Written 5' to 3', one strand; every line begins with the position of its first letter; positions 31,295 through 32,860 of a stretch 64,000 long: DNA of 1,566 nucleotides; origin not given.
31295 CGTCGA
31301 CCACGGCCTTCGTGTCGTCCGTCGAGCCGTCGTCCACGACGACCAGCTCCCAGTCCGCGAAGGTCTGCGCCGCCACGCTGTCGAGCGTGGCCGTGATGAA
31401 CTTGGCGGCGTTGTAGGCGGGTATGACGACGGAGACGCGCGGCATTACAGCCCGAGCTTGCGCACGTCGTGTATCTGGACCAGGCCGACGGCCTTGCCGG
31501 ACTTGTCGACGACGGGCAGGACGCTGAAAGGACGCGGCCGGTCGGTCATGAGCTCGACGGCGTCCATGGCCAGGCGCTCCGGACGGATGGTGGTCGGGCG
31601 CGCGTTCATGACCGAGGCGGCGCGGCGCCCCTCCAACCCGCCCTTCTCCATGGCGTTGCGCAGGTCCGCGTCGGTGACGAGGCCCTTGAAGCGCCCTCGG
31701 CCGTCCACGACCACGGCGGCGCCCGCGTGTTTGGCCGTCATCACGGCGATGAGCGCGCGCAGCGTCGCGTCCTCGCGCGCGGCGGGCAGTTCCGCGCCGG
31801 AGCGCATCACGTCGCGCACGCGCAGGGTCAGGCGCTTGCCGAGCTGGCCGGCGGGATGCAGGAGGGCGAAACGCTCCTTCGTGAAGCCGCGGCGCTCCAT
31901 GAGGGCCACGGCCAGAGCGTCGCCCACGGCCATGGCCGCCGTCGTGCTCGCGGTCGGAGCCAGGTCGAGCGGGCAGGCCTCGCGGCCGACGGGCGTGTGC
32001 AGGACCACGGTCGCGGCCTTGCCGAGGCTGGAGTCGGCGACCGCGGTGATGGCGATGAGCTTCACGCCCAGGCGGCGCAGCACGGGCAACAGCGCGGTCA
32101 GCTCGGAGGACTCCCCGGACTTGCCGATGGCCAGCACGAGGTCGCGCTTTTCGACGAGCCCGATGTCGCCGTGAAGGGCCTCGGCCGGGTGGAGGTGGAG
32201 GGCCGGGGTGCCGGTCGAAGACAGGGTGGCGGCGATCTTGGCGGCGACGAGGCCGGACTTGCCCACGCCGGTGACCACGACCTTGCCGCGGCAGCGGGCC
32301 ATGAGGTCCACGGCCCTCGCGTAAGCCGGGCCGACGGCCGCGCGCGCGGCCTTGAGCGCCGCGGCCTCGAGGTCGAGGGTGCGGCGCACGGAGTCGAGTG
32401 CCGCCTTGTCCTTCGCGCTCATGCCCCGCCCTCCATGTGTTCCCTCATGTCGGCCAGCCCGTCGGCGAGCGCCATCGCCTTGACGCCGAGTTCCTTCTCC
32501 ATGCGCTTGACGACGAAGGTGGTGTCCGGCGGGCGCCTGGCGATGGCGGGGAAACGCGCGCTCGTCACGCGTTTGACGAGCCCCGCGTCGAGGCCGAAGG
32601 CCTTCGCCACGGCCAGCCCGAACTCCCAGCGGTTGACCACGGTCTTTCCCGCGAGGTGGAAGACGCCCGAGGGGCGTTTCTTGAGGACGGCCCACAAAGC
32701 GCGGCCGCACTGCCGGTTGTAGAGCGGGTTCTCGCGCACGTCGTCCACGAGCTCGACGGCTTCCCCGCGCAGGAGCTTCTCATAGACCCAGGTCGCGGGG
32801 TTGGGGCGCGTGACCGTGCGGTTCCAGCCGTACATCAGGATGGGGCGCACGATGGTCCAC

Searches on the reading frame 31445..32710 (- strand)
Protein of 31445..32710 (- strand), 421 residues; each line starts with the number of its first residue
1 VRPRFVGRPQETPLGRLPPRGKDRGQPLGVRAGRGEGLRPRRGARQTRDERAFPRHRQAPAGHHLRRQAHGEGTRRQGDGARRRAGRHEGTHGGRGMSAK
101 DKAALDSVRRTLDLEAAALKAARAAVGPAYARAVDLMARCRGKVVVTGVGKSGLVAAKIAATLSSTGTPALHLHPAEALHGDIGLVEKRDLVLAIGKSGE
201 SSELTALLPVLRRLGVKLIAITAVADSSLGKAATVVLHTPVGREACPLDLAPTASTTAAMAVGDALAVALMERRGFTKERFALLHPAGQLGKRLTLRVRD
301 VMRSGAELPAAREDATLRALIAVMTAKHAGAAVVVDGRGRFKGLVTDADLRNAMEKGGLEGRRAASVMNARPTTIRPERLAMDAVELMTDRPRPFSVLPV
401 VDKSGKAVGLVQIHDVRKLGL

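Call 45: search_protein_families(library=pfam, proteins=[window:31445-32710:-], max_evalue=0.01)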
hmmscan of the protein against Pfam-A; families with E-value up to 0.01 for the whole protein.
window:31445-32710:- (421 aa): 3 families
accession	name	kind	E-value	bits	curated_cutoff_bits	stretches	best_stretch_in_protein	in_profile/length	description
PF01380.27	SIS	-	2.2e-28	99.1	25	1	139-269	3-131/131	SIS domain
PF00571.33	CBS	-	8.1e-17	61.7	24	2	298-355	1-56/57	CBS domain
PF13580.11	SIS_2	-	0.0034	17.9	27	0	186-222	101-137/138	SIS domain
